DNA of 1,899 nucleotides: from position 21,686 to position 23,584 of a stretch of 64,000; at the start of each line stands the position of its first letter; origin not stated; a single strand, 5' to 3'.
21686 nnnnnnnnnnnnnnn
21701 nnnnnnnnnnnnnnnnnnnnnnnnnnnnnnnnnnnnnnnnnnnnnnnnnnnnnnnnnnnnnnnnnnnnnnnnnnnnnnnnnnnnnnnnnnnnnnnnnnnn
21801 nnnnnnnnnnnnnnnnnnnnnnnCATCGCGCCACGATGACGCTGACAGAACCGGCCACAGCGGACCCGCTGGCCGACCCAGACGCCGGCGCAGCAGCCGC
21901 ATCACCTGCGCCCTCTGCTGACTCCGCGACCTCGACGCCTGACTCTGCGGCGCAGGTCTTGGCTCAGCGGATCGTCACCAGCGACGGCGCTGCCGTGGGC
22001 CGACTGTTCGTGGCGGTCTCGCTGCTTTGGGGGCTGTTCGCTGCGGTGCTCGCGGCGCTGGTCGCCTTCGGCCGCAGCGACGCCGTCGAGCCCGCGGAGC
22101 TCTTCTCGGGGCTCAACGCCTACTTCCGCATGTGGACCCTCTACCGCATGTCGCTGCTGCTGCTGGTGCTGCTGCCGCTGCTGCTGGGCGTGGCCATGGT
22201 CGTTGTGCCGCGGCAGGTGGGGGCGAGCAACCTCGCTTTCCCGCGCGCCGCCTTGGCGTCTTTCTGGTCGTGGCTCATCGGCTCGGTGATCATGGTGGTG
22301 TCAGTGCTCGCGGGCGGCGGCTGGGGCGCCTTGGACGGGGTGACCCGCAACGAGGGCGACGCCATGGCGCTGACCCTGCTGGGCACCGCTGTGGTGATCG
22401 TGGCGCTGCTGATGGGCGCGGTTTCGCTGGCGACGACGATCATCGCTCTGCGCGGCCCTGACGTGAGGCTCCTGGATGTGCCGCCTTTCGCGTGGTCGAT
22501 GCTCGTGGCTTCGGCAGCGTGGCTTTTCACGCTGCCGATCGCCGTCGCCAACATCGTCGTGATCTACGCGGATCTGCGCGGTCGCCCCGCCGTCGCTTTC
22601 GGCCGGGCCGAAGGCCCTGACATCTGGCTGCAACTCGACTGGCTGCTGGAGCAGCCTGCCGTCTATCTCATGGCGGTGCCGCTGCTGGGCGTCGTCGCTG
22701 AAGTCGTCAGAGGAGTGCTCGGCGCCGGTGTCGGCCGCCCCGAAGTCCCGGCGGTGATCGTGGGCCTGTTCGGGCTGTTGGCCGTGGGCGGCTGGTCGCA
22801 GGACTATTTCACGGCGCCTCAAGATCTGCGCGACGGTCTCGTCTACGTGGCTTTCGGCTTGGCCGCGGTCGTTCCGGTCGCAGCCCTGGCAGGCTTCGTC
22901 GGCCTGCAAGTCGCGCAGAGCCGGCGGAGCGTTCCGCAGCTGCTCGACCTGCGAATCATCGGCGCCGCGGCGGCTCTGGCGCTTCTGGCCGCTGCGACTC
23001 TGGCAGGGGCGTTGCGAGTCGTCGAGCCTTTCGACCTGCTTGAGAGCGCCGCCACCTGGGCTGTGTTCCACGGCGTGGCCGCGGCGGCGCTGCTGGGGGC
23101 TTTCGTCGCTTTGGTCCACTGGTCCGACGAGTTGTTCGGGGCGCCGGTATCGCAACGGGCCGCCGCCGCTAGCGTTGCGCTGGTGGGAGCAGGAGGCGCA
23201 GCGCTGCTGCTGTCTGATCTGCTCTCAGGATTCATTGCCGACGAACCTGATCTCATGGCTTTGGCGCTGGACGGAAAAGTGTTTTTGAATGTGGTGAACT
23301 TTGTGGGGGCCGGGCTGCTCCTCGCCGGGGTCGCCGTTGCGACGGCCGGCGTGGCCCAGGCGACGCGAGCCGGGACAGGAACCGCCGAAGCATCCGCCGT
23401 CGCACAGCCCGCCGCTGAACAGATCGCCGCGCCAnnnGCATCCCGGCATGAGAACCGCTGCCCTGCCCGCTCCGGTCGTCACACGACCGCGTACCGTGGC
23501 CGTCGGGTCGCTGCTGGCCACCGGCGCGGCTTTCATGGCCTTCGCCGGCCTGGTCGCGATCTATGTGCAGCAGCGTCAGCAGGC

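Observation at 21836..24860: Ligand-less 'shadow' oxidase module (subunit I-like, III-like, CtaF-like) between ctaB and the genuine ctaC-D-E operon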

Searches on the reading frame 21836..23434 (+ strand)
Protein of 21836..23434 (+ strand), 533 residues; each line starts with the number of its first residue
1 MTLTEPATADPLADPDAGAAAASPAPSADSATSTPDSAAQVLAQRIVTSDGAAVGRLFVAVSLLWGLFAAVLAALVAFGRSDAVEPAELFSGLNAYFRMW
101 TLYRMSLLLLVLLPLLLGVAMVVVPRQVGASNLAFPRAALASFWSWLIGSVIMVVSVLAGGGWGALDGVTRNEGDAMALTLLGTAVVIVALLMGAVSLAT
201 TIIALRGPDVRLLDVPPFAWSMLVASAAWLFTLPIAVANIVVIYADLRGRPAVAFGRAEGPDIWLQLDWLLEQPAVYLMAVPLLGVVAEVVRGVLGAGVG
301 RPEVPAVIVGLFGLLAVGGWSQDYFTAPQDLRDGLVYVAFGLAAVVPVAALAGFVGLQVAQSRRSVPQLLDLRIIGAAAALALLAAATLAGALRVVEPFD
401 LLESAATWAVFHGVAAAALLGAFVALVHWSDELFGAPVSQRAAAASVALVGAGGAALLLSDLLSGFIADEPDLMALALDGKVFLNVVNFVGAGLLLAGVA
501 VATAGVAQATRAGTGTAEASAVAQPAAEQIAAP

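Call 6: search_protein_families(library=pfam, proteins=[window:21836-23434:+], max_evalue=0.1)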
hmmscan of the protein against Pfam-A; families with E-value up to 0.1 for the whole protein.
window:21836-23434:+ (533 aa): 1 family
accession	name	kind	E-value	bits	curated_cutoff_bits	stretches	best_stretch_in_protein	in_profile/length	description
PF00115.25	COX1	-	8.9e-33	114.2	34.8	1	54-467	2-404/436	Cytochrome C and Quinol oxidase polypeptide I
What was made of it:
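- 21836..23437 (+): X1: 533-aa subunit I paralogue with 12 TM helices, no haem or CuB ligands and no D or K channel. Pfam COX1 E 9e-33 (call 6).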

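Call 9: search_protein_families(library=ncbifam, proteins=[window:21836-23434:+], max_evalue=0.1)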
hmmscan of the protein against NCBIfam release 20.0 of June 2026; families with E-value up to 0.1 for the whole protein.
window:21836-23434:+ (533 aa): 5 families
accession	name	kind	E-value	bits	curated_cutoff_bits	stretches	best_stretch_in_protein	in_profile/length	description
TIGR02891.1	CtaD_CoxA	equivalog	1.3e-42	146.1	670.75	1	47-516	3-475/504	cytochrome c oxidase subunit I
NF050116.1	cyt_aa3_Actin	exception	1.8e-32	112.9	880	1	46-294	3-256/522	aa3-type cytochrome oxidase subunit I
TIGR02882.1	QoxB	equivalog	6.4e-20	71.1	1015.5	1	47-507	46-511/643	cytochrome aa3 quinol oxidase subunit I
TIGR02843.1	CyoB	equivalog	1.9e-19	69.6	1020.35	1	45-507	47-516/646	cytochrome o ubiquinol oxidase subunit I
NF011592.0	PRK15017.1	equivalog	2.7e-11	43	1271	1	88-329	91-340/663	cytochrome o ubiquinol oxidase subunit I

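Call 10: find_homologous_proteins(query=window:21836-23434:+, max_evalue=0.001)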
Query window:21836-23434:+ (533 aa): 213 proteins with E <= 0.001 among 8000 candidates; the best 120 are listed.
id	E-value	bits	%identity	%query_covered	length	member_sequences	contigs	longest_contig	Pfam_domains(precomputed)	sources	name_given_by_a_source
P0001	0.0e+0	1072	100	100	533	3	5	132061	PF00115.26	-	-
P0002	2.4e-228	777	75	97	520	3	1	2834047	PF00115.26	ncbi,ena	-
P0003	1.2e-222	758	75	92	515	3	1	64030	PF00115.26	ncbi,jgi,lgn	-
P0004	8.4e-204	696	70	92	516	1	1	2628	PF00115.26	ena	-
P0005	1.6e-200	685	67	92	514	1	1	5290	PF00115.26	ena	-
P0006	1.9e-199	682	66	100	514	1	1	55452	PF00115.26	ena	-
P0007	8.4e-199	680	67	92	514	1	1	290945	PF00115.26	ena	-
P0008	1.8e-198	679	67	92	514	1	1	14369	PF00115.26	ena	-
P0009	3.1e-198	678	67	92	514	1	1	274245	PF00115.26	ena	-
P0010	1.2e-197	676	67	92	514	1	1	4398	PF00115.26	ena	-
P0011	2.2e-196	672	65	96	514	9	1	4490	PF00115.26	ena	-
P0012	4.6e-196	671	67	92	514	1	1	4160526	PF00115.26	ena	-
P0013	5.4e-196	670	66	92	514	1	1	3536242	PF00115.26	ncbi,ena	-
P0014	1.3e-195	669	65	97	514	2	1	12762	PF00115.26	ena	-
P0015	2.2e-195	668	66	92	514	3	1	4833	PF00115.26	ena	-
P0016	2.5e-195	668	67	90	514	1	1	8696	PF00115.26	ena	-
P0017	2.6e-195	668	67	96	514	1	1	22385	PF00115.26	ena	-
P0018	3.4e-195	668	67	92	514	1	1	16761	PF00115.26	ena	-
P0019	6.0e-195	667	66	96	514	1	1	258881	PF00115.26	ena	-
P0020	8.5e-195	667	66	92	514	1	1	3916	PF00115.26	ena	-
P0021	1.7e-194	666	66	92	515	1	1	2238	PF00115.26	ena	-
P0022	1.7e-194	666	66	92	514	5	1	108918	PF00115.26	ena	-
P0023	1.9e-194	665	66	92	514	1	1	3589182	PF00115.26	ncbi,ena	-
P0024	2.5e-194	665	66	96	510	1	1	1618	PF00115.26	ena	-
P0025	2.8e-194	665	66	96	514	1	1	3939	PF00115.26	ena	-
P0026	3.9e-194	664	67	92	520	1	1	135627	PF00115.26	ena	-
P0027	4.0e-194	664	67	92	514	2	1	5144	PF00115.26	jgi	jgi:cytochrome c oxidase subunit 1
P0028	1.3e-193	663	65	92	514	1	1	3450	PF00115.26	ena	-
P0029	2.1e-193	662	66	96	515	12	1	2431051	PF00115.26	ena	-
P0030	2.7e-193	662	66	92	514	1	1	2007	PF00115.26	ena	-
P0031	4.7e-193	661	66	92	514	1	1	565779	PF00115.26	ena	-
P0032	6.7e-193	660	67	92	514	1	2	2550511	PF00115.26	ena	-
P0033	4.8e-192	657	68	92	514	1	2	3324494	PF00115.26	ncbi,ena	-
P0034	8.3e-192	657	66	96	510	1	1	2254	PF00115.26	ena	-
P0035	1.1e-191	656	67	92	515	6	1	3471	PF00115.26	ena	-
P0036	1.4e-191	656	68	90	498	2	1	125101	PF00115.26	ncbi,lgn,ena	-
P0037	2.7e-191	655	65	92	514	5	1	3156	PF00115.26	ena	-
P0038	4.3e-191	654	68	92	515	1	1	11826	PF00115.26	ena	-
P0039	7.6e-191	654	65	92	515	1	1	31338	PF00115.26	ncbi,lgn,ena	-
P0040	1.6e-190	652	67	92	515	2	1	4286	PF00115.26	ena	-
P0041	5.5e-190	651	67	92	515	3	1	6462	PF00115.26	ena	-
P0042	1.7e-189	649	65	96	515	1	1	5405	PF00115.26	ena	-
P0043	6.7e-189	647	66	92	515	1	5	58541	PF00115.26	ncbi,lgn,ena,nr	ncbi:MAG: hypothetical protein F4110_00700 [Acidimicrobiaceae bacterium]|nr:hypothetical protein [Ac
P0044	8.2e-189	647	66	92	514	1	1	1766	PF00115.26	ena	-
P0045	1.1e-188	646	66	92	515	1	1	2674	PF00115.26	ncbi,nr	ncbi:MAG: hypothetical protein F4232_13275 [Acidimicrobiaceae bacterium]|nr:hypothetical protein [Ac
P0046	1.3e-188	646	66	92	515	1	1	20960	PF00115.26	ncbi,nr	ncbi:MAG: hypothetical protein F4131_15120 [Acidimicrobiaceae bacterium]|nr:hypothetical protein [Ac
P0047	1.4e-188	646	67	92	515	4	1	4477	PF00115.26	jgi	-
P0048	1.9e-188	646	66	92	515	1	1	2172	PF00115.26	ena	-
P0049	2.7e-188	645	65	96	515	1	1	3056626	PF00115.26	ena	-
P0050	3.0e-188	645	65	92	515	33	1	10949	PF00115.26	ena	-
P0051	3.9e-188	645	66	91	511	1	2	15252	PF00115.26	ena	-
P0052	8.9e-188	643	66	92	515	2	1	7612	PF00115.26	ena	-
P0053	1.3e-187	643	63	99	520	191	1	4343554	PF00115.26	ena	-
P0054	1.4e-187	643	65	92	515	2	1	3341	PF00115.26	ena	-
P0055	2.9e-187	642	64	96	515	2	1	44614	PF00115.26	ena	-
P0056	7.4e-187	640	64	92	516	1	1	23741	PF00115.26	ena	-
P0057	2.4e-186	639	62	98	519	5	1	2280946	PF00115.26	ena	-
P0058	8.9e-186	637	64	92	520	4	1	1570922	PF00115.26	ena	-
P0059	3.2e-185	635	64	96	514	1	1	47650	PF00115.26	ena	-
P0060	4.5e-185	634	65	91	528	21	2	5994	PF00115.26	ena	-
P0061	5.2e-185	634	63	98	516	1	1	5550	PF00115.26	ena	-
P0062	1.7e-184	633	65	92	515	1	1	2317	PF00115.26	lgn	-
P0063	1.2e-183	630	66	90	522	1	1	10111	PF00115.26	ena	-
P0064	2.3e-183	629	64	95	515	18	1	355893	PF00115.26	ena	-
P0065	2.7e-183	629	67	84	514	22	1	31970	PF00115.26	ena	-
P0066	3.4e-183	628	64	92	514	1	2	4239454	PF00115.26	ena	-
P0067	7.3e-183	627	63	96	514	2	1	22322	PF00115.26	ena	-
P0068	1.8e-182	626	64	92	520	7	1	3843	PF00115.26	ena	-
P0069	2.2e-182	626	63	92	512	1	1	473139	PF00115.26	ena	-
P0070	4.5e-182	625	64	91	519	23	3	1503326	PF00115.26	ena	-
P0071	4.8e-182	624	62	98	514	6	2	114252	PF00115.26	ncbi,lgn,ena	-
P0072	2.2e-181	622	66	92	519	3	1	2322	PF00115.26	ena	-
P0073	9.2e-181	620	63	92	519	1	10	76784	PF00115.26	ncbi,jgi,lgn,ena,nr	ncbi:MAG: cbb3-type cytochrome c oxidase subunit I [Acidimicrobiaceae bacterium]|nr:cbb3-type cytoch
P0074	1.3e-178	613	66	85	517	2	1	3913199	PF00115.26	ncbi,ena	-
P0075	9.4e-178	610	65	85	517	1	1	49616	PF00115.26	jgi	jgi:heme/copper-type cytochrome/quinol oxidase subunit 1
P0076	5.7e-175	601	60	92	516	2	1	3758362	PF00115.26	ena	-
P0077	6.5e-175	601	60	92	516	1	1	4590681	PF00115.26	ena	-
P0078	2.7e-172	592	61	92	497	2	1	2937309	PF00115.26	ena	-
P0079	2.8e-167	576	63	87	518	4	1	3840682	PF00115.26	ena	-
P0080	1.3e-165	570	58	98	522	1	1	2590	PF00115.26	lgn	-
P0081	3.7e-161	556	61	87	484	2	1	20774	PF00115.26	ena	-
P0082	1.6e-157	544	58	91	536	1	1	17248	PF00115.26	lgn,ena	-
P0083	1.1e-154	534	58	94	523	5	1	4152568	PF00115.26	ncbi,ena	-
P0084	6.0e-153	529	62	80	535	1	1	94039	PF00115.26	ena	-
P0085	2.2e-152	527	65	71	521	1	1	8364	PF00115.26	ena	-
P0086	8.2e-151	521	61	83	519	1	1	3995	PF00115.26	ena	-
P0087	2.8e-149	516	60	86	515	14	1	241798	PF00115.26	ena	-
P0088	5.3e-148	512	56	92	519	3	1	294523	PF00115.26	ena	-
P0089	5.8e-145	502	57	90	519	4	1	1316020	PF00115.26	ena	-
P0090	1.8e-143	497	67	69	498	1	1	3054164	PF00115.26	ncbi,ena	-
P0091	1.6e-142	494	58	77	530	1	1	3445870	PF00115.26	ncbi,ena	-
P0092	2.1e-136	474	56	83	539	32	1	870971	PF00115.26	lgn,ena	-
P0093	5.1e-136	473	55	87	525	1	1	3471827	PF00115.26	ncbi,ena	-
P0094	5.1e-134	466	57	80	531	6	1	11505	PF00115.26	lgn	-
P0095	1.9e-132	461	49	88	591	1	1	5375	PF00115.26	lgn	-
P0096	6.8e-132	459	54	88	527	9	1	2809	PF00115.26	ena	-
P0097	2.1e-131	457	54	88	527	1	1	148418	PF00115.26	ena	-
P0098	6.0e-131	456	55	83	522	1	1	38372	PF00115.26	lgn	-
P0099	1.7e-130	454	53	88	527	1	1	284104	PF00115.26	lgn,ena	-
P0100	3.0e-130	454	54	82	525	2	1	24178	PF00115.26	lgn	-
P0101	3.0e-130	454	54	87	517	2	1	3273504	PF00115.26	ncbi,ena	-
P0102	4.0e-130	453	49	92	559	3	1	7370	PF00115.26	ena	-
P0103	1.1e-129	452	53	89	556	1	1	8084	PF00115.26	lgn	-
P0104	7.1e-129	449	51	97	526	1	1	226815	PF00115.26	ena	-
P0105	7.6e-129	449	51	87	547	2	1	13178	PF00115.26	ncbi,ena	-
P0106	8.8e-129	449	55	82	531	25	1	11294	PF00115.26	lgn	-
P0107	8.8e-126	439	64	64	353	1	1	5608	PF00115.26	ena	-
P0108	2.0e-125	438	46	96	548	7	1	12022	PF00115.26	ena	-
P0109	4.8e-125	436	51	83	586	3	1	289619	PF00115.26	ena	-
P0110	2.2e-123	431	53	80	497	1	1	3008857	PF00115.26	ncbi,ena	-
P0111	1.5e-121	425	50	92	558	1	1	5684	PF00115.26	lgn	-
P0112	4.4e-121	423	68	55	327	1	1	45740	PF00115.26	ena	-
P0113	1.5e-119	418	48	84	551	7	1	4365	PF00115.26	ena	-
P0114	3.9e-117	410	46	92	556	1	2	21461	PF00115.26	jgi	jgi:cytochrome c oxidase subunit I+III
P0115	2.1e-116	408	51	81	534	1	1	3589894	PF00115.26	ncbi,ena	-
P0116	5.6e-114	400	47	82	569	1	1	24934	PF00115.26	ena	-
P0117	3.2e-102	361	44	92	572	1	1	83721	PF00115.26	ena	-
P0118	4.8e-100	354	44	86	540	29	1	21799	PF00115.26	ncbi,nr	ncbi:MAG: hypothetical protein GWP48_15925 [Actinobacteria bacterium]|nr:hypothetical protein [Actin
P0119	2.4e-99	352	44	85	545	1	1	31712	PF00115.26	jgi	-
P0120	4.7e-99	351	44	89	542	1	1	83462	PF00115.26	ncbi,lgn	-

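Call 16: find_related_loci(query=A1, collection=genome_contigs, flank=8000)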
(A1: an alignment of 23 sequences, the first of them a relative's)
Query A1 (533 aa) in genome_contigs; peptide patterns used: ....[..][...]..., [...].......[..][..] (x = any residue, [..] = any of these).
185 stretches matched a pattern; 88 encode a relative of the query (tblastn E <= 1e-3); the best 80 are kept; 80 distinct loci.
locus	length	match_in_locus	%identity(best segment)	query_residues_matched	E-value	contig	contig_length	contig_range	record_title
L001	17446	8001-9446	76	1-492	0e+0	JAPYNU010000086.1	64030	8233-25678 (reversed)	MAG: Candidatus Aldehydirespirator catecholifindens isolate m_calh10 Seq86, whole genome shotgun sequence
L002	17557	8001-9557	75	1-528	0e+0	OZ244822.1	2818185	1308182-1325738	MAG: Candidatus Aldehydirespirator sp. isolate 35bfcaf5-8220-4494-8a82-73b50c7a5dd2 genome assembly, chromosome: 1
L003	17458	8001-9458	67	1-492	0e+0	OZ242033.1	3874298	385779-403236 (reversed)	MAG: Candidatus Aldehydirespirator sp. isolate 1ca34421-b87b-4a0f-9797-154be5b25c54 genome assembly, chromosome: 1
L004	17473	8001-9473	67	1-495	0e+0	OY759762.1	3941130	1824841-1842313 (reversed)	MAG: Acidimicrobiales bacterium isolate 58bc0cff-3a4e-4465-8a1f-db016ff7ac3d genome assembly, chromosome: 1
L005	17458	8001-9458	66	1-492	0e+0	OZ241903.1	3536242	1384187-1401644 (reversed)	MAG: Candidatus Aldehydirespirator sp. isolate d351f403-e454-448a-b302-ab11d97c6c0f genome assembly, chromosome: 1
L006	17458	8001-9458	65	1-492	0e+0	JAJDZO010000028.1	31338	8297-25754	MAG: Acidimicrobiia bacterium isolate jk18x40bins.8 k141_2077570, whole genome shotgun sequence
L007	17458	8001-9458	67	1-492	1e-180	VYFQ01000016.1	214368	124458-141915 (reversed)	MAG: Acidimicrobiaceae bacterium isolate SB0677_bin_3 NODE_14_length_214368_cov_68.802611, whole genome shotgun sequence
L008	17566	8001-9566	62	1-533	7e-178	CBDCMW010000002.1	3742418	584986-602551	MAG: Candidatus Aldehydirespirator sp. isolate e2a2a1f8-459e-4046-a8a7-43a5ecbda485 genome assembly, contig: contig_2, w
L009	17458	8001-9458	66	1-492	1e-177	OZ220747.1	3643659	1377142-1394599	MAG: Acidimicrobiales bacterium isolate 24b51cff-2c1d-4890-b593-b7e190b4cd9e genome assembly, chromosome: 1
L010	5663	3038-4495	66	1-492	4e-180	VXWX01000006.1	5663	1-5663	MAG: Acidimicrobiaceae bacterium isolate SB0668_bin_28 NODE_6584_length_5663_cov_156.245185, whole genome shotgun sequen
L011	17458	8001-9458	68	1-492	3e-177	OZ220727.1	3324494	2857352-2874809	MAG: Acidimicrobiales bacterium isolate 4f57d8d1-ca55-459d-b062-bfd716ad4e26 genome assembly, chromosome: 1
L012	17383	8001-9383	68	1-479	2e-176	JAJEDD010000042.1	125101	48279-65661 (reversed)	MAG: Acidimicrobiia bacterium isolate jk18xAbins.52 k141_1408560, whole genome shotgun sequence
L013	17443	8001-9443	66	1-491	2e-175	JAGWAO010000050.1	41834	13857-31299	MAG: Acidimicrobiia bacterium isolate 277c_9 scaffold_9287, whole genome shotgun sequence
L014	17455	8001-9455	66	1-491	3e-175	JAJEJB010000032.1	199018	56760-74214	MAG: Acidimicrobiia bacterium isolate p16x63bins.58 k141_282945, whole genome shotgun sequence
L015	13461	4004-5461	66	1-492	5e-175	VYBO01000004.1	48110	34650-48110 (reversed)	MAG: Acidimicrobiaceae bacterium isolate SB0673_bin_3 NODE_183_length_48110_cov_75.846717, whole genome shotgun sequence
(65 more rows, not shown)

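Call 28: search_solved_structures(query=A1, max_evalue=1e-10, show_alignments=1)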
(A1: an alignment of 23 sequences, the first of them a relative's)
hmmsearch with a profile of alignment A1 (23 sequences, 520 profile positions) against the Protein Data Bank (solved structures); distinct sequences matched with E-value up to 1e-10: 40.
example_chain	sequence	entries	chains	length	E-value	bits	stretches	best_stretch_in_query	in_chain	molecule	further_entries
6hwh_V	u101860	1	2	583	1.1e-47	166.1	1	31-514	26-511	Cytochrome c oxidase subunit 1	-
6koc_A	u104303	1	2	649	2e-46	161.9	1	34-513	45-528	AA3-600 quinol oxidase subunit I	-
6kob_A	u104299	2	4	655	2.1e-46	161.9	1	34-513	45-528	AA3-600 quinol oxidase subunit I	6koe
6adq_F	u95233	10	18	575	2.7e-45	158.2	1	28-514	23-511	Cytochrome c oxidase subunit 1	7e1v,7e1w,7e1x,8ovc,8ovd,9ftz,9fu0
7rh6_R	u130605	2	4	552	4.1e-45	157.6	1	28-514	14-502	Cytochrome c oxidase subunit 1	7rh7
7rh5_R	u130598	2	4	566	4.5e-45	157.5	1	28-514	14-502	Cytochrome c oxidase subunit 1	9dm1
9wcx_I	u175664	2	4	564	5.4e-44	153.9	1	28-514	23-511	Cytochrome c oxidase subunit 1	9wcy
8hcr_F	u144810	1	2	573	5.8e-44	153.8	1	26-514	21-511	Probable cytochrome c oxidase subunit 1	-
1ar1_A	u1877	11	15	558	1e-36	129.9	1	32-507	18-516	CYTOCHROME C OXIDASE | Cytochrome c oxidase subunit 1-beta | Cytochrome c oxidase subunit 1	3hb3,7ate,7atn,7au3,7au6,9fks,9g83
3ehb_A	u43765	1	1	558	1.2e-36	129.6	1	32-507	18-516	Cytochrome c oxidase subunit 1-beta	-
7jro_a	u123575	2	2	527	1.3e-36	129.5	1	35-506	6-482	COX1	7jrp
1m57_A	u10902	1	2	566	1.8e-36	129.1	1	90-514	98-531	CYTOCHROME C OXIDASE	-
6pw0_A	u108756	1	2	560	3.1e-36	128.3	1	90-514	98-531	Cytochrome c oxidase subunit 1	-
1m56_A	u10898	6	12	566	3.3e-36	128.2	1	90-514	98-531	CYTOCHROME C OXIDASE | Cytochrome c oxidase subunit 1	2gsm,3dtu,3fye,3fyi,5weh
7q21_D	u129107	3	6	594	5.1e-36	127.6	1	27-513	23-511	Cytochrome c oxidase subunit 1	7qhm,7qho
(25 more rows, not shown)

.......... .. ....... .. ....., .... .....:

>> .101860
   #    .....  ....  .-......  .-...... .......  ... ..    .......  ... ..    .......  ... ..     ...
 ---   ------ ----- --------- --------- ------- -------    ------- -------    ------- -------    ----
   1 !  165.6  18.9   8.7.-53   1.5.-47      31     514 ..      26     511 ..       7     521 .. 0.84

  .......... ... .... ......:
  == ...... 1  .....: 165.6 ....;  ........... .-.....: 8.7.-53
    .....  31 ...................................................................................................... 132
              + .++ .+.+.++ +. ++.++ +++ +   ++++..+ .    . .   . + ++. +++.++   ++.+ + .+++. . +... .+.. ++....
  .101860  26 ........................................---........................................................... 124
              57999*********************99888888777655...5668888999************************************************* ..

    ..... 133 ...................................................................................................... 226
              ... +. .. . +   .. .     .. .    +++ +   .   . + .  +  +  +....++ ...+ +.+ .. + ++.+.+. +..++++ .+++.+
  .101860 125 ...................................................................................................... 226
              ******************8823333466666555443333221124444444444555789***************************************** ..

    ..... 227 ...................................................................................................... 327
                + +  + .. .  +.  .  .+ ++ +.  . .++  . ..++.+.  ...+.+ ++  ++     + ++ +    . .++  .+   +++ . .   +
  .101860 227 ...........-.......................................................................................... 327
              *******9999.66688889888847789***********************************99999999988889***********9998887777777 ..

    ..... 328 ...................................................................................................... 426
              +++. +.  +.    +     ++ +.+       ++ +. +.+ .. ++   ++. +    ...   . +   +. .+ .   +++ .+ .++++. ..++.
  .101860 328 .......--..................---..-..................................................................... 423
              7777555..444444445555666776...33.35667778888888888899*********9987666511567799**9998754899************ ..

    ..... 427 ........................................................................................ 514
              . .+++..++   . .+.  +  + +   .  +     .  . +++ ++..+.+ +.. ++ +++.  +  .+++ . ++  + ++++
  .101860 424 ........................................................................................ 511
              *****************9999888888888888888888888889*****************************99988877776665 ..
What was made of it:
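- Closest known: A-type haem-copper oxidase core of Actinomycetota and Bacillota. Same: Its best sequence matches are mycobacterial CtaD (166 bits) and B. subtilis QoxB (162 bits) (call 28).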

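Call 29: search_protein_representatives(alignment_id=A1)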
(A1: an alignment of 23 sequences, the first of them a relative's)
Query: 23 sequences, 520 profile positions. Proteins with E-value up to 0.001 (for the whole library): 4529; up to 1e-10: 1704; up to 1e-30: 307. The best 150 are listed.
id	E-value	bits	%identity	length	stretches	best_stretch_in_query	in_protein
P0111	6.4e-197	671.7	-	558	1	1-505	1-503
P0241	1.8e-159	548.2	-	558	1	4-509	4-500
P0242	3.0e-152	524.3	-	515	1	23-511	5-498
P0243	2.5e-141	488.3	-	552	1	35-493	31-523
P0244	5.4e-136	470.7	-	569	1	11-508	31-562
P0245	2.5e-130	452.0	-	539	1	12-509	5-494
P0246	3.6e-124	431.7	-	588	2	14-419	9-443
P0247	2.2e-120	419.2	-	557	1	11-505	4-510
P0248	4.0e-120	418.4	-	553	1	18-514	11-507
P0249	3.3e-119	415.3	-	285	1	38-285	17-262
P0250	2.3e-116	405.9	-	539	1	1-514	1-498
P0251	8.7e-115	400.7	-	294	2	93-267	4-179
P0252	7.9e-114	397.6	-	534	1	17-510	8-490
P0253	7.6e-113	394.3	-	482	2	62-302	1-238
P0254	1.7e-112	393.1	-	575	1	1-505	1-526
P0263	2.0e-103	363.3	-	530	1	24-500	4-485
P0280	3.9e-92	326.0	-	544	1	1-508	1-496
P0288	2.3e-87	310.2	-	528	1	1-514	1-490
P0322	4.8e-74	266.3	-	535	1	28-508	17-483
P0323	5.9e-74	266.0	-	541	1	22-501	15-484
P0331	6.0e-72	259.4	-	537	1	1-517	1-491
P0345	3.2e-66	240.5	-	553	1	1-503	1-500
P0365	3.1e-59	217.5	-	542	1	16-508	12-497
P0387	9.2e-54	199.4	-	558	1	29-508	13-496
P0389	2.2e-53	198.1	-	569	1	22-506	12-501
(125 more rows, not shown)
